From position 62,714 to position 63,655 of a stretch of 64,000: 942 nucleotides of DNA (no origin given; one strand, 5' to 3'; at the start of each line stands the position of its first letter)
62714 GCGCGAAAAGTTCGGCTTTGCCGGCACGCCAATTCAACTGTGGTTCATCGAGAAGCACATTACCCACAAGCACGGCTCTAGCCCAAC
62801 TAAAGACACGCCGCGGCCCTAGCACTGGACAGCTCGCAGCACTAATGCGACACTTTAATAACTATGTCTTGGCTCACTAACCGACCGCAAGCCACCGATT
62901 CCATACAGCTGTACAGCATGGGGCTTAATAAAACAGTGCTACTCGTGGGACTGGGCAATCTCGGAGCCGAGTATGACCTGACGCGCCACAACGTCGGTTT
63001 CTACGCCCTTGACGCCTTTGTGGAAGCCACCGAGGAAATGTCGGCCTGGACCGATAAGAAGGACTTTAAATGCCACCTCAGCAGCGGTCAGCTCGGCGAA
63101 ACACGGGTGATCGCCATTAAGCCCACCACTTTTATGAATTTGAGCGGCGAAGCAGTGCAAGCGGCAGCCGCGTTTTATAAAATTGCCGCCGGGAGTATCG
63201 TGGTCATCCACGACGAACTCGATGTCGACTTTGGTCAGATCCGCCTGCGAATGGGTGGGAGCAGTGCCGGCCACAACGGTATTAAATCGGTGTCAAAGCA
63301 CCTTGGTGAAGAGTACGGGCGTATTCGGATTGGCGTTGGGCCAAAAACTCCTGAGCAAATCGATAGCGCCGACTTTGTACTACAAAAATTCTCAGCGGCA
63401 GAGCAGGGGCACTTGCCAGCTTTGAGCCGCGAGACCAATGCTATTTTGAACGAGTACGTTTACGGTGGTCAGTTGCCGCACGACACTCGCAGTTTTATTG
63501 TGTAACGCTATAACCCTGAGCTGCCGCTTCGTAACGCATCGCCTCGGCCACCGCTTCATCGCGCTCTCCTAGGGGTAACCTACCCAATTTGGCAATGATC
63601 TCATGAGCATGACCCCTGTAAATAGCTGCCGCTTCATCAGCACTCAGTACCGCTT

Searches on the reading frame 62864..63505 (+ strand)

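Call 82: search_protein_families(library=pfam, proteins=[window:62864-63505:+], max_evalue=0.00001)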
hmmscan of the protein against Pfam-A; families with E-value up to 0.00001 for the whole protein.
window:62864-63505:+ (213 aa): 1 family
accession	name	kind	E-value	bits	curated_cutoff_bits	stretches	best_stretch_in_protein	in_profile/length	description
PF01195.25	Pept_tRNA_hydro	-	1.2e-55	188.6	27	1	26-200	1-172/183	Peptidyl-tRNA hydrolase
